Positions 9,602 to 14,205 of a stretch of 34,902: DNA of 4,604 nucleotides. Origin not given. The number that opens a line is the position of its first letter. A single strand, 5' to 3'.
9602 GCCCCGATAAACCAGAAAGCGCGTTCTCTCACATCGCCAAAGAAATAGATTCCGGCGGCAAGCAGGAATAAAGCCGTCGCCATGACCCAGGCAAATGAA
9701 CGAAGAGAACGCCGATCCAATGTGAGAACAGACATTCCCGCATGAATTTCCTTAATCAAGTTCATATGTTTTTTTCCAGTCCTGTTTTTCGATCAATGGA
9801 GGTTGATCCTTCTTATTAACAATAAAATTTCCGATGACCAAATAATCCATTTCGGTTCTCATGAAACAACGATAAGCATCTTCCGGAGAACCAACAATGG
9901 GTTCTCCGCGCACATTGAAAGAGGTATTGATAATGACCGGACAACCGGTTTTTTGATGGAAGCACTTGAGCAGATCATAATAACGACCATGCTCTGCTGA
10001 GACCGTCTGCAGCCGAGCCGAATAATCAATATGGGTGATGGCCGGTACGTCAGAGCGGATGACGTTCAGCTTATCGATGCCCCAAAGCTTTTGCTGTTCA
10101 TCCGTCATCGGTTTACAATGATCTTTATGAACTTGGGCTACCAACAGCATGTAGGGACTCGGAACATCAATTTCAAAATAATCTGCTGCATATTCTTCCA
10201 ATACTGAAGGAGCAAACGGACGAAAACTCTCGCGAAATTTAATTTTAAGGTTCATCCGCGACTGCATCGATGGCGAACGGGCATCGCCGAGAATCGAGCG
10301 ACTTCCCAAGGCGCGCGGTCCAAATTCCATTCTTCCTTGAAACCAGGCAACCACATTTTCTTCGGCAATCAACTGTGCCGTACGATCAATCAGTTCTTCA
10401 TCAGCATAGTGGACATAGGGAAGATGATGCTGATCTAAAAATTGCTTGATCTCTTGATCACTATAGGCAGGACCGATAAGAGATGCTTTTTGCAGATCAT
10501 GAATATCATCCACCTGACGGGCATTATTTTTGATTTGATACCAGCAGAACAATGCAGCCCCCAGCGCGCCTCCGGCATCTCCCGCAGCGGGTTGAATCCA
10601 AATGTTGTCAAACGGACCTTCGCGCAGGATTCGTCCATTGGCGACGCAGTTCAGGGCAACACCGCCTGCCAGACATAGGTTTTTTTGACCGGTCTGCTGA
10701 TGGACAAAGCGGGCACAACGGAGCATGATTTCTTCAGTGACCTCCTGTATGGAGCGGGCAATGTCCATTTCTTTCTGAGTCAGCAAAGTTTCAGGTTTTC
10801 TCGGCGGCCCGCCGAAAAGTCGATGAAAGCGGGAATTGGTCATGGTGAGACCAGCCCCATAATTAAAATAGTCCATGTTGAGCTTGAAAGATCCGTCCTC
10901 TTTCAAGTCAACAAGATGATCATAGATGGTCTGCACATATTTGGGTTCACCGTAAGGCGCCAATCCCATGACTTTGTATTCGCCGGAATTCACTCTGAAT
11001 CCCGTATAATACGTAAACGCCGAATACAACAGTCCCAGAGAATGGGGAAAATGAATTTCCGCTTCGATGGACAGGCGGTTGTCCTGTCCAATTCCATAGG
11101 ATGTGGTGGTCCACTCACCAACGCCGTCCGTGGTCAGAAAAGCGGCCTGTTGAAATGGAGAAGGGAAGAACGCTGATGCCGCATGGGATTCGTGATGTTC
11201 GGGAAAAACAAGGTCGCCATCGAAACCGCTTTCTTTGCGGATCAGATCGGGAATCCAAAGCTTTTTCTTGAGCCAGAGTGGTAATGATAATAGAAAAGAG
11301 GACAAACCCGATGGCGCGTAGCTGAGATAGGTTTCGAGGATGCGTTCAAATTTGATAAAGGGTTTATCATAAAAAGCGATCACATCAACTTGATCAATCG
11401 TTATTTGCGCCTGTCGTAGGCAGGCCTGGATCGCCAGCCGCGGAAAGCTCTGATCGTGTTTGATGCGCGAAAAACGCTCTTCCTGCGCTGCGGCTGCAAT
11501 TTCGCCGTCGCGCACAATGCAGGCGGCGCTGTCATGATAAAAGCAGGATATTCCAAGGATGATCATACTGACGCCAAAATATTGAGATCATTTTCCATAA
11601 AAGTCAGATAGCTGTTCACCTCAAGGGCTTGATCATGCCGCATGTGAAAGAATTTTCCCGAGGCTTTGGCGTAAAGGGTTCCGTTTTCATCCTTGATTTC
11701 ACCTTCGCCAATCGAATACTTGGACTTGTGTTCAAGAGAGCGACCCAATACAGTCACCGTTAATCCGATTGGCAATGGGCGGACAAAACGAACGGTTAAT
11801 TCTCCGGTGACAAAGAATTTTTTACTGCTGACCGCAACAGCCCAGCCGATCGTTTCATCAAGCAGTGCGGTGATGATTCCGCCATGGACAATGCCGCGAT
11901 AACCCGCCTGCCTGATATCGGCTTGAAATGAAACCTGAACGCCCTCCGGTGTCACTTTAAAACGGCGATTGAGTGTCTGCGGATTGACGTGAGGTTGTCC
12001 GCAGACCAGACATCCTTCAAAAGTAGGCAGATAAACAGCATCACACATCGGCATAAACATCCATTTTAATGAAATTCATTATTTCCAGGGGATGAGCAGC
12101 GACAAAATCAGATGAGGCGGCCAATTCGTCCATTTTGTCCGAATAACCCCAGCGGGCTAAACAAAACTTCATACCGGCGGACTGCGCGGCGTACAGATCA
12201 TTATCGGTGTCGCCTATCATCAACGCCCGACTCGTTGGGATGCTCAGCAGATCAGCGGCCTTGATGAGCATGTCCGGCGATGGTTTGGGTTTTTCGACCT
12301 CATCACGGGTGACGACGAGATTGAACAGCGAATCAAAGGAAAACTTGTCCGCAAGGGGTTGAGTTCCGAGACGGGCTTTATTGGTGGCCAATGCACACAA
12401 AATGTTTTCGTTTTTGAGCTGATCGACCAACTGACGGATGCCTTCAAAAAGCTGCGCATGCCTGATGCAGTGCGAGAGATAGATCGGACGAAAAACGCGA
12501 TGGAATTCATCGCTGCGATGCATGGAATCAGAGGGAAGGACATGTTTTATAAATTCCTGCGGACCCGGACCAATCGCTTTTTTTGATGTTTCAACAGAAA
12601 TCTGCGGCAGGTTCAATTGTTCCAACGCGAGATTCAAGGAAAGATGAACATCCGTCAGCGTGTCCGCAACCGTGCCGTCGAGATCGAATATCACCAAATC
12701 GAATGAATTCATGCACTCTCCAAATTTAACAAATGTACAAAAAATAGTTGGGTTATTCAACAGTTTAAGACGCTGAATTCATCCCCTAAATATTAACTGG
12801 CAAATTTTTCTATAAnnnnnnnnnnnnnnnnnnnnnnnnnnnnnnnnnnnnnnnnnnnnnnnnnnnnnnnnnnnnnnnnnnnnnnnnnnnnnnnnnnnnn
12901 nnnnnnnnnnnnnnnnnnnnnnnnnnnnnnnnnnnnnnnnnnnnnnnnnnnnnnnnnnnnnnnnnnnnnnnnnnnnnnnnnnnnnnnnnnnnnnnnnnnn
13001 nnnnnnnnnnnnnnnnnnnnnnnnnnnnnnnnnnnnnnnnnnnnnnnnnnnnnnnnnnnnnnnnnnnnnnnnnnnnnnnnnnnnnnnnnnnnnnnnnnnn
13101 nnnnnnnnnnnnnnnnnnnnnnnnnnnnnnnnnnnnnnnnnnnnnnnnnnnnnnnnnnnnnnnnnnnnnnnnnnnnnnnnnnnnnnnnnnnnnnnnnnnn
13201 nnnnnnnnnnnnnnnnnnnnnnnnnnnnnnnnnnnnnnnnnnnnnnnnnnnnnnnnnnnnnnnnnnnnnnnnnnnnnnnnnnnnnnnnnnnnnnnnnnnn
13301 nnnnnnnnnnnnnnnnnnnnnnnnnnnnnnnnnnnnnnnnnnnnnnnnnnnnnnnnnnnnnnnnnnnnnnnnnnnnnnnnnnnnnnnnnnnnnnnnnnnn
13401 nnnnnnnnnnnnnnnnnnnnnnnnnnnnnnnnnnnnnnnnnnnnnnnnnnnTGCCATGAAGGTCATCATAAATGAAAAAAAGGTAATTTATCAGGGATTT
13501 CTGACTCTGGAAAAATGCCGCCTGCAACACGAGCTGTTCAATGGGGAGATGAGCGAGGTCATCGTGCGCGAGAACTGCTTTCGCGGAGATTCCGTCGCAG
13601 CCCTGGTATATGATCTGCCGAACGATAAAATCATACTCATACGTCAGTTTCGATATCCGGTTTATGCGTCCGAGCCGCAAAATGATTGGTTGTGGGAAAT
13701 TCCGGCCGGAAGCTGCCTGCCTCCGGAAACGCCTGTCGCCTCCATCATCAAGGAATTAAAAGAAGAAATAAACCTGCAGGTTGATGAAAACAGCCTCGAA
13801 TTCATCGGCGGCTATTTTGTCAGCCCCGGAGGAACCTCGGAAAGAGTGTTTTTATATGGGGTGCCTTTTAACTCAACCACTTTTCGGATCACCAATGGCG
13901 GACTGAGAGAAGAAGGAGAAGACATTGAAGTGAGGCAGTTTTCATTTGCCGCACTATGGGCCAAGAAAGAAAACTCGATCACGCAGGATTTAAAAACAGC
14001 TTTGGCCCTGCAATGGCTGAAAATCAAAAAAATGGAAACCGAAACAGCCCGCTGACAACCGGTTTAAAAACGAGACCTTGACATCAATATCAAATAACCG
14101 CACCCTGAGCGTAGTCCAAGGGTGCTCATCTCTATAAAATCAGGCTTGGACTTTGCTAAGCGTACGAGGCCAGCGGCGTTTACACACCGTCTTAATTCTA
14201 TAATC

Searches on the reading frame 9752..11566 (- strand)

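Call 7: search_protein_families(library=pfam, proteins=[window:9752-11566:-], max_evalue=0.001)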
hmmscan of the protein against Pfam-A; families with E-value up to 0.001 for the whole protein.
window:9752-11566:- (604 aa): 3 families
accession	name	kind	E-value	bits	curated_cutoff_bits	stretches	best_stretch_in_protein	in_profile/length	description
PF02543.21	Carbam_trans_N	-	2.7e-101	339.9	24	1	3-339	2-346/346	Carbamoyltransferase N-terminus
PF16861.10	Carbam_trans_C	-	2.8e-72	242.2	27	1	397-585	1-170/170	Carbamoyltransferase C-terminus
PF00814.31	TsaD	-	0.00034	20.8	24.8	0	231-306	175-230/264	tRNA N6-adenosine threonylcarbamoyltransferase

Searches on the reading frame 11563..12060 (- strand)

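Call 7: search_protein_families(library=pfam, proteins=[window:11563-12060:-], max_evalue=0.001)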
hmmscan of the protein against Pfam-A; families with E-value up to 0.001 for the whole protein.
window:11563-12060:- (165 aa): 2 families
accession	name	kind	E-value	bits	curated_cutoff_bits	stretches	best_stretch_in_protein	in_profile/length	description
PF03061.28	4HBT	-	3.2e-09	37.4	20.6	1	56-129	2-77/79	Thioesterase superfamily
PF13279.12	4HBT_2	-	0.00085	20.2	25.5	0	80-144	43-108/122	Thioesterase-like superfamily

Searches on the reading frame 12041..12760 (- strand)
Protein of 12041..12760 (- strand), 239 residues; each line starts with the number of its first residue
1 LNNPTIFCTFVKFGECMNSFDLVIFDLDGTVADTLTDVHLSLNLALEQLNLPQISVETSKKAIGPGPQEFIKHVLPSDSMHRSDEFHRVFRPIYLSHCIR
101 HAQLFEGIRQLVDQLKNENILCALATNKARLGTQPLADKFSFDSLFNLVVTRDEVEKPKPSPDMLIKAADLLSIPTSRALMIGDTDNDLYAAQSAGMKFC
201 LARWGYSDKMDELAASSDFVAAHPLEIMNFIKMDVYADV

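Call 7: search_protein_families(library=pfam, proteins=[window:12041-12760:-], max_evalue=0.001)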
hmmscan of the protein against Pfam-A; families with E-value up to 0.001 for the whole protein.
window:12041-12760:- (239 aa): 5 families
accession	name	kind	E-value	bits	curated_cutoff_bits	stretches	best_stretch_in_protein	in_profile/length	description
PF13419.12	HAD_2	-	1.1e-37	130.3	23.8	1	23-201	1-177/178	Haloacid dehalogenase-like hydrolase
PF00702.32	Hydrolase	-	3e-26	93.4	26.4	1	21-196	2-191/191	haloacid dehalogenase-like hydrolase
PF13242.12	Hydrolase_like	-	1.2e-11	44.8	22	1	159-222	4-70/75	HAD-hyrolase-like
PF12710.13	HAD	-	4.4e-09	37.5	27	1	23-192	1-188/189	haloacid dehalogenase-like hydrolase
PF08282.18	Hydrolase_3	-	0.00089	19.5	20.9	0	167-202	194-229/255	haloacid dehalogenase-like hydrolase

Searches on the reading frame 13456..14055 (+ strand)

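Call 7: search_protein_families(library=pfam, proteins=[window:13456-14055:+], max_evalue=0.001)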
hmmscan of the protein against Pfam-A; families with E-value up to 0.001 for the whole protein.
window:13456-14055:+ (199 aa): 1 family
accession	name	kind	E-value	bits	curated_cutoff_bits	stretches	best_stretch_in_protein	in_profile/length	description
PF00293.34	NUDIX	-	1.5e-10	41.7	21.1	1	46-173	5-124/134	NUDIX domain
